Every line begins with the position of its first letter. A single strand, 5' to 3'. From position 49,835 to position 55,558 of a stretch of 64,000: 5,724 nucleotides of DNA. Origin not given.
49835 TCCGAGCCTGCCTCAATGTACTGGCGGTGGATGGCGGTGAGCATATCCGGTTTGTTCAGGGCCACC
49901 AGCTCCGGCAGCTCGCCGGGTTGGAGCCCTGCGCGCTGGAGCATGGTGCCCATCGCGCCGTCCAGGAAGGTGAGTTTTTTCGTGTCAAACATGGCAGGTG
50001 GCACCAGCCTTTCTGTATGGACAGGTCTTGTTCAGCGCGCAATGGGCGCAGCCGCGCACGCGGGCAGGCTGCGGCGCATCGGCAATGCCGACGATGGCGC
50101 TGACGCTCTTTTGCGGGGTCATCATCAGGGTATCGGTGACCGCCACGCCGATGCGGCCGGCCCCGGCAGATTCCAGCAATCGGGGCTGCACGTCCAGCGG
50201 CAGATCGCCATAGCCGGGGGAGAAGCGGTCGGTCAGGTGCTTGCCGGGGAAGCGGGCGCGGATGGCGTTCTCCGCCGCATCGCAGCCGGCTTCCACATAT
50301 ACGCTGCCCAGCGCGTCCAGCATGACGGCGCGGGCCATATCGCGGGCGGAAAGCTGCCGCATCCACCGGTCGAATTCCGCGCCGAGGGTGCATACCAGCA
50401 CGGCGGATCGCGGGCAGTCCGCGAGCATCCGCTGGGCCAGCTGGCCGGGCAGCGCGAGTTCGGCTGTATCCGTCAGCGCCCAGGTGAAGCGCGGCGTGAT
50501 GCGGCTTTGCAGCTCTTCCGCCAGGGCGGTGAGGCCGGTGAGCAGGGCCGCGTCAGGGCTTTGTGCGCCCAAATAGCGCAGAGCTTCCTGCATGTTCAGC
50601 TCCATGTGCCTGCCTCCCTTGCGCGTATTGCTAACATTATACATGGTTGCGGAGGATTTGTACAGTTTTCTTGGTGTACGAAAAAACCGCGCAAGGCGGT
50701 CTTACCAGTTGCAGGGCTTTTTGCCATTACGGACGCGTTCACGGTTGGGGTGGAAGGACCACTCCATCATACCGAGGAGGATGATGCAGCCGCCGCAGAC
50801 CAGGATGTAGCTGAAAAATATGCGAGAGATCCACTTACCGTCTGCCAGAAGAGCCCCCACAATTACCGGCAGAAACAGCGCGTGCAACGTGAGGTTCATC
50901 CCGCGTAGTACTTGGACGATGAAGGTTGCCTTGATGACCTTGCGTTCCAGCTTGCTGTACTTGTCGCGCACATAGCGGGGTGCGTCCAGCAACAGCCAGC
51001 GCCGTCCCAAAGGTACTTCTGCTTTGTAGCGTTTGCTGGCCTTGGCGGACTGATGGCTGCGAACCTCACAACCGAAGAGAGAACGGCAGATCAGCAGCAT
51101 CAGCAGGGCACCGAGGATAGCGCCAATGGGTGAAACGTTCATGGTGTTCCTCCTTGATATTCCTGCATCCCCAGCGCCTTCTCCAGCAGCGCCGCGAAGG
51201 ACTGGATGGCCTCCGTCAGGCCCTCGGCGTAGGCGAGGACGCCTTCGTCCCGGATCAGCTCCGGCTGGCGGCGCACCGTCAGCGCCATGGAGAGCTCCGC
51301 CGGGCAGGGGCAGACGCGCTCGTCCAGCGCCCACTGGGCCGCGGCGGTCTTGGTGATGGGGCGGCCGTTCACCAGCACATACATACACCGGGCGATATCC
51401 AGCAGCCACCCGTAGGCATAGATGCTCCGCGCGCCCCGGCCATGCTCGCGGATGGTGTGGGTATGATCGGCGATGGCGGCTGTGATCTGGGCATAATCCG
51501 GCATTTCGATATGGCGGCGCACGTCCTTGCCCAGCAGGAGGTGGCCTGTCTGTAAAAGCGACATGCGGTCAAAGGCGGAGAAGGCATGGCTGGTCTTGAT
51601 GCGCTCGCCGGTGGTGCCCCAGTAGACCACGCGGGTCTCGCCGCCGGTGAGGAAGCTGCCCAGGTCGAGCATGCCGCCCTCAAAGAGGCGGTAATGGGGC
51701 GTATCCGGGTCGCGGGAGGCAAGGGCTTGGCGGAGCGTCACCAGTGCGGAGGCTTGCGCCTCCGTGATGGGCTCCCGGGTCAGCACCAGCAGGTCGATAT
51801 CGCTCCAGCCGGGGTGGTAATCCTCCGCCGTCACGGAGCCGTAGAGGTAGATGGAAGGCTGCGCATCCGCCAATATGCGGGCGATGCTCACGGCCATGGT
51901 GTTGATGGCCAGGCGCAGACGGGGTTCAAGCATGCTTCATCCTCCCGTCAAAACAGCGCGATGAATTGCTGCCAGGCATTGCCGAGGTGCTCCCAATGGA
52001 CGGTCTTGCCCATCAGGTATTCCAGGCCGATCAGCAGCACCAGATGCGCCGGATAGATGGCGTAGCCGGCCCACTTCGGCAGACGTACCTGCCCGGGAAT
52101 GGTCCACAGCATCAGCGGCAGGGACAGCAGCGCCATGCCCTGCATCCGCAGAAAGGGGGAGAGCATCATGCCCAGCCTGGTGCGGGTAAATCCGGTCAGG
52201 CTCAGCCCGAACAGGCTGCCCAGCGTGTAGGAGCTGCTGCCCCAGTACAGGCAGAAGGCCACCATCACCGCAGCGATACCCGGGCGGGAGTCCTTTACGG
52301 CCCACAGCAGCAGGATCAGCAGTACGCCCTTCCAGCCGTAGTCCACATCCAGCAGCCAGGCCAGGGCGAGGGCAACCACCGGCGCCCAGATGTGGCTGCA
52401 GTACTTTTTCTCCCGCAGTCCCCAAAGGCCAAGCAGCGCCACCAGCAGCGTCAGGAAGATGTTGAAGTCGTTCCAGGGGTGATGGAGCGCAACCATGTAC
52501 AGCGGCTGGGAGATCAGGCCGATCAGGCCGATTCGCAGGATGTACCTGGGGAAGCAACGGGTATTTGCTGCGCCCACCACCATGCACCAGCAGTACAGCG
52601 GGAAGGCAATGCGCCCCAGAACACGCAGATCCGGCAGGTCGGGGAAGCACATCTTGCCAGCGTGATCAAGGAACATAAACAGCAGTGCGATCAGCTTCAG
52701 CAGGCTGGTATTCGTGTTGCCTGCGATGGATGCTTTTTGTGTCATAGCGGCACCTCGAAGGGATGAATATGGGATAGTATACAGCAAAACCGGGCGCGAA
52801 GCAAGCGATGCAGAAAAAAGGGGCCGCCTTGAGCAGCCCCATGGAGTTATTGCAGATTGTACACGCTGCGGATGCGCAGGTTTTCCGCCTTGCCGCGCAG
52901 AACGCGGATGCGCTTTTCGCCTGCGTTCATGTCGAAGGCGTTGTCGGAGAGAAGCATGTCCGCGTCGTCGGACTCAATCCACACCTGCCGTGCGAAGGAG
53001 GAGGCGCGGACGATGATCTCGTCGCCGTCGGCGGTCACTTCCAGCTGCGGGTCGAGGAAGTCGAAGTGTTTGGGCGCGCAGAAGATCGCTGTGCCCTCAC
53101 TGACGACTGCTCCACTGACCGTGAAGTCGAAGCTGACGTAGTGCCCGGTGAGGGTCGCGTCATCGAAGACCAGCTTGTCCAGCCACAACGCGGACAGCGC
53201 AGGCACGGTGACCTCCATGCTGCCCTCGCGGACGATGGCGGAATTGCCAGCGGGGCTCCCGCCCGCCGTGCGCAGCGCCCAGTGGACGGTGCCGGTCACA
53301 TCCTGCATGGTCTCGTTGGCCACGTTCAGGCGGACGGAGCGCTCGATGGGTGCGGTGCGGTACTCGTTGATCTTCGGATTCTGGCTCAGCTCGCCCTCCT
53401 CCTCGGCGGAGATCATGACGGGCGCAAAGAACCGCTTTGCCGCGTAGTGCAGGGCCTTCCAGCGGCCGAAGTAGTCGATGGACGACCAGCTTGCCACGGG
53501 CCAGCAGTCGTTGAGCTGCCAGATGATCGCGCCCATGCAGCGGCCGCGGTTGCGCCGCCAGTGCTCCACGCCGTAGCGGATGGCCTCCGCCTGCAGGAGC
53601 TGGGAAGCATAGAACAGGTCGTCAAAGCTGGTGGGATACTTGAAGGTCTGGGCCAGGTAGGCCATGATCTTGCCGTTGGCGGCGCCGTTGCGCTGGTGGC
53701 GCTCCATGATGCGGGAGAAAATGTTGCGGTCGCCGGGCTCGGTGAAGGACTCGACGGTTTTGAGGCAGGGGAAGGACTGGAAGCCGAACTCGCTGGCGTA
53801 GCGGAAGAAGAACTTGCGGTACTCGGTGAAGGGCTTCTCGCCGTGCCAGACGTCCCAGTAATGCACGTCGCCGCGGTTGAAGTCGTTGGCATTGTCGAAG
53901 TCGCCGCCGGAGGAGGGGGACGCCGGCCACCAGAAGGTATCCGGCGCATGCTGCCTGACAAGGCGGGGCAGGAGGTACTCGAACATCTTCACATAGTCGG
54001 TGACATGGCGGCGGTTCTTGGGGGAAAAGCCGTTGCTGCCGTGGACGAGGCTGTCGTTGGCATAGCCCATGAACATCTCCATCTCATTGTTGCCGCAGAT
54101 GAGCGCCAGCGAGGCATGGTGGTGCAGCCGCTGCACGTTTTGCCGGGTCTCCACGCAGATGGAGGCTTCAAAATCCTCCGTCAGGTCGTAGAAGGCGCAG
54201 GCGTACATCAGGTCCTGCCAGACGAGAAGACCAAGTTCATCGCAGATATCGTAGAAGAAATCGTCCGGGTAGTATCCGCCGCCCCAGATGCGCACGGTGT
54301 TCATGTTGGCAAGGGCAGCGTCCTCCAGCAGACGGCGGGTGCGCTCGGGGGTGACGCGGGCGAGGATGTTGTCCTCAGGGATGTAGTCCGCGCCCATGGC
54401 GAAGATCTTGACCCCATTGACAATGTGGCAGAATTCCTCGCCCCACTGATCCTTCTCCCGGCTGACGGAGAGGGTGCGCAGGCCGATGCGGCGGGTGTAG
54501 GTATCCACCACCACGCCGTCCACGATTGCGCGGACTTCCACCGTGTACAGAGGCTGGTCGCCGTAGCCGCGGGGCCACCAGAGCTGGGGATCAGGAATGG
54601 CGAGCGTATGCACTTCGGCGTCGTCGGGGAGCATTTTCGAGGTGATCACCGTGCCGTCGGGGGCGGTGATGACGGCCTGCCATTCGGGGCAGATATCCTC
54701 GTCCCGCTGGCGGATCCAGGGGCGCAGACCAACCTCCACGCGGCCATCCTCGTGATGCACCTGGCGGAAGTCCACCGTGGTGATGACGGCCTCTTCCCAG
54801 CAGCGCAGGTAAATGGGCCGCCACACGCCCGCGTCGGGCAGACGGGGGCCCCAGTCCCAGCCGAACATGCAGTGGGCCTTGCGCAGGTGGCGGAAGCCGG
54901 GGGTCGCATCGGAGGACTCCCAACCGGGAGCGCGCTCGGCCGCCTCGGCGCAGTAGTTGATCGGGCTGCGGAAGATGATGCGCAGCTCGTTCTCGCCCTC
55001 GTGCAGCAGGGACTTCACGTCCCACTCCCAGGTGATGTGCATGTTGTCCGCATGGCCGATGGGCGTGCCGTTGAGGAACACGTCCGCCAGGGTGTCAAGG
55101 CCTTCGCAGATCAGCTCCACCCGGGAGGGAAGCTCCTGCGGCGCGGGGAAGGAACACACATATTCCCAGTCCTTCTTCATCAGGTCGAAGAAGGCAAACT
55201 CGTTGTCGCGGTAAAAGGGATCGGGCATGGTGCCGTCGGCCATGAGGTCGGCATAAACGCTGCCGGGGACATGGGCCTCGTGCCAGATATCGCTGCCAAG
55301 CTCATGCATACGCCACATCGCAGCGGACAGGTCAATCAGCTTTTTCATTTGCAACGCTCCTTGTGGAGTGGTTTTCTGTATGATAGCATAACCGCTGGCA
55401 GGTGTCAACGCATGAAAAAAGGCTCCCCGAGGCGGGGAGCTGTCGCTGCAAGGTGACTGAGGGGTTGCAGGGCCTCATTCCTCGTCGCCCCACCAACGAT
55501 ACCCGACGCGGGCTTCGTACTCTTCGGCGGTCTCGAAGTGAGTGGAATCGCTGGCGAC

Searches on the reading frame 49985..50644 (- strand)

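Call 50: search_protein_families(library=pfam, proteins=[window:49985-50644:-], max_evalue=0.00001)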
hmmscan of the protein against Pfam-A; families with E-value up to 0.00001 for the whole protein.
window:49985-50644:- (219 aa): 0 families

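Call 52: search_protein_families(library=padloc, proteins=[window:49985-50644:-], max_evalue=0.001)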
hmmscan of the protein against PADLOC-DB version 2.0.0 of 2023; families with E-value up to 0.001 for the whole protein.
window:49985-50644:- (219 aa): 0 families

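Call 53: search_protein_families(library=ncbifam, proteins=[window:49985-50644:-], max_evalue=0.001)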
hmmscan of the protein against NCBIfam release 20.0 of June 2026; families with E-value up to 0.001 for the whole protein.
window:49985-50644:- (219 aa): 1 family
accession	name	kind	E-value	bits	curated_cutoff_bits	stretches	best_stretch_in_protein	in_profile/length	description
TIGR02082.1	metH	equivalog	0.00094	16.9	1010.85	0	121-185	1110-1171/1182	methionine synthase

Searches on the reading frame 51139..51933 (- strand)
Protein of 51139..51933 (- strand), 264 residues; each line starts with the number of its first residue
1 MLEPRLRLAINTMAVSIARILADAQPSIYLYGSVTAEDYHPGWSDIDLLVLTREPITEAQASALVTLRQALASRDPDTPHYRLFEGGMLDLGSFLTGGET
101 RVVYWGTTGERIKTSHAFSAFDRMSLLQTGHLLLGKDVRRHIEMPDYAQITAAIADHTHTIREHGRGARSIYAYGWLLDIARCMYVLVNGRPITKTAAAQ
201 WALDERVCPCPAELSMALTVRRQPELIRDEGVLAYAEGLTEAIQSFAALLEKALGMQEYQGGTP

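Call 50: search_protein_families(library=pfam, proteins=[window:51139-51933:-], max_evalue=0.00001)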
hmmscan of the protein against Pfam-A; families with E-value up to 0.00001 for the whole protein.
window:51139-51933:- (264 aa): 1 family
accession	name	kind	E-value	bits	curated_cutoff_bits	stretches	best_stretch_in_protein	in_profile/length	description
PF01909.29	NTP_transf_2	-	5.3e-06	27.2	21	1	27-62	16-52/93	Nucleotidyltransferase domain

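Call 52: search_protein_families(library=padloc, proteins=[window:51139-51933:-], max_evalue=0.001)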
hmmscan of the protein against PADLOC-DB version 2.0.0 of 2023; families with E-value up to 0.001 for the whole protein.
window:51139-51933:- (264 aa): 2 families
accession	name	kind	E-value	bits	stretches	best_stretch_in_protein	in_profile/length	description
PDLC04903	PDC-S09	-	7.9e-05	20.9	1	5-60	6-60/108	-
PDLC04905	PDC-S09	-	0.00042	18.6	1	27-71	23-66/101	-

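Call 53: search_protein_families(library=ncbifam, proteins=[window:51139-51933:-], max_evalue=0.001)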
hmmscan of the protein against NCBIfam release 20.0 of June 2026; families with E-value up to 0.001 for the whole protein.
window:51139-51933:- (264 aa): 10 families
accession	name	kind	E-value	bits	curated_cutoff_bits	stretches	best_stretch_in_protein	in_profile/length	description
NF012135.0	ANT_3pp_9_crypt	exception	5e-10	39.4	560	1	11-75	14-77/262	cryptic aminoglycoside nucleotidyltransferase ANT(3'')/ANT(9)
NF053581.1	ANT_3pp_Ic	exception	8.4e-09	35.3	545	1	6-66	9-68/265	aminoglycoside nucleotidyltransferase ANT(3'')-Ic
NF010309.0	PRK13746.1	subfamily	3.6e-08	33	193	1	12-66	15-68/263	aminoglycoside adenylyltransferase family protein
NF045909.1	ANT_9_Ic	equivalog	7.7e-07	28.6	505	0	20-79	22-80/259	aminoglycoside nucleotidyltransferase ANT(9)-Ic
NF045972.1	ANT_3pp_I_Serra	equivalog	1.4e-06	28.3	500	1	10-75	12-76/261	ANT(3'')-I family aminoglycoside adenylyltransferase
NF012212.1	ANT_9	subfamily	2.2e-06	27.2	340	1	11-66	7-61/249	aminoglycoside nucleotidyltransferase ANT(9)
NF051468.1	ANT_AadA37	exception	4.5e-06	25.9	550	1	14-92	20-97/265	ANT(3'')-I family aminoglycoside nucleotidyltransferase AadA37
NF033220.1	ANT_3pp_II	equivalog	3e-05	23.5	400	0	9-65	6-61/258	ANT(3'')-II family aminoglycoside nucleotidyltransferase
NF012157.0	ANT_3pp_I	equivalog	0.00012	21.5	375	0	16-66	13-62/256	AadA family aminoglycoside 3''-O-nucleotidyltransferase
NF047752.1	MntA_antitoxin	equivalog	0.00085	19.2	60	0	28-73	10-51/106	type VII toxin-antitoxin system MntA family adenylyltransferase antitoxin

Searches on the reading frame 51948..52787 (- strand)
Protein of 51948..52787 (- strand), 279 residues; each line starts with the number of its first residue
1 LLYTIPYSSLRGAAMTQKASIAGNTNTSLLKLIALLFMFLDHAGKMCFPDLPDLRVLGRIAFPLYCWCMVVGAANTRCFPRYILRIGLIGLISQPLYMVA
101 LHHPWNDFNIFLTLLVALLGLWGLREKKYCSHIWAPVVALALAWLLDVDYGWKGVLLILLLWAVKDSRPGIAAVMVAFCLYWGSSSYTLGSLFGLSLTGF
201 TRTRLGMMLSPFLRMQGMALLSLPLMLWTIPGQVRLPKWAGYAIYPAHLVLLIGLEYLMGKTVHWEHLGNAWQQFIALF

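Call 50: search_protein_families(library=pfam, proteins=[window:51948-52787:-], max_evalue=0.00001)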
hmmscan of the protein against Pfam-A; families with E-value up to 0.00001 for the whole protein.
window:51948-52787:- (279 aa): 1 family
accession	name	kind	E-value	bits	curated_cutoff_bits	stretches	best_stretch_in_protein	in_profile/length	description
PF05857.17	TraX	-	3.1e-34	119.2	25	1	28-255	3-216/217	TraX protein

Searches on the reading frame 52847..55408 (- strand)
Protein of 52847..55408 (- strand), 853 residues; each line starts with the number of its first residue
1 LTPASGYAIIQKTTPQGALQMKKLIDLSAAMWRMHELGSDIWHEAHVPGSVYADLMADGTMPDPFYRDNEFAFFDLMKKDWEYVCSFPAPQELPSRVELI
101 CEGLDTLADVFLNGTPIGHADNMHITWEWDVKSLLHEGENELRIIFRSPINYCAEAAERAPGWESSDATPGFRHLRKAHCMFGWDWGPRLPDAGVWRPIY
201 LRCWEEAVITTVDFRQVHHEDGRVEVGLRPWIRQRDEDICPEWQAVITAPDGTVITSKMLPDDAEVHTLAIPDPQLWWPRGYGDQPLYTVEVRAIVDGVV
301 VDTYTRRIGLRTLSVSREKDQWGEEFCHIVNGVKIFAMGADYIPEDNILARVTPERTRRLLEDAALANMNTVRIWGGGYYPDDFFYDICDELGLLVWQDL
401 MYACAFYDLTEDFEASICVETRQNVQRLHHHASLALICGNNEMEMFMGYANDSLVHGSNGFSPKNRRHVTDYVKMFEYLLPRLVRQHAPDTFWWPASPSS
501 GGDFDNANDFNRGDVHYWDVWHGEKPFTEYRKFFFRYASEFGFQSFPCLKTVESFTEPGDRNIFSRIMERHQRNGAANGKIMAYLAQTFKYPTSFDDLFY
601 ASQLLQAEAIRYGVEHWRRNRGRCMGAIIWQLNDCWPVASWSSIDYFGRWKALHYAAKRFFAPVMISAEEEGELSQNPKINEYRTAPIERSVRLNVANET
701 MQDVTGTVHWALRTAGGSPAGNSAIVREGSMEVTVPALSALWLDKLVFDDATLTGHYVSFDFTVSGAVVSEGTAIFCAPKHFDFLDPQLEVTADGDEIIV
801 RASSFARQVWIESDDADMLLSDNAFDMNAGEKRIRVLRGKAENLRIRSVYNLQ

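Call 50: search_protein_families(library=pfam, proteins=[window:52847-55408:-], max_evalue=0.00001)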
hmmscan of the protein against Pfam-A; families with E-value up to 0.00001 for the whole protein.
window:52847-55408:- (853 aa): 4 families
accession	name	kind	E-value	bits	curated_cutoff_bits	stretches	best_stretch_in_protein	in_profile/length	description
PF22666.2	Glyco_hydro_2_N2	-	2e-54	184.5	27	1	32-197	1-167/167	Glycosyl hydrolase 2 galactose-binding domain-like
PF17753.7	Ig_mannosidase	-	4.4e-12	45.9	22.6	1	785-851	2-80/81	Ig-fold domain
PF00703.27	Glyco_hydro_2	-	7.2e-10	40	23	1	223-311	33-109/109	Glycosyl hydrolases family 2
PF17786.7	Mannosidase_ig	-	8.5e-09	36.3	23.4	1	692-781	3-91/91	Mannosidase Ig/CBM-like domain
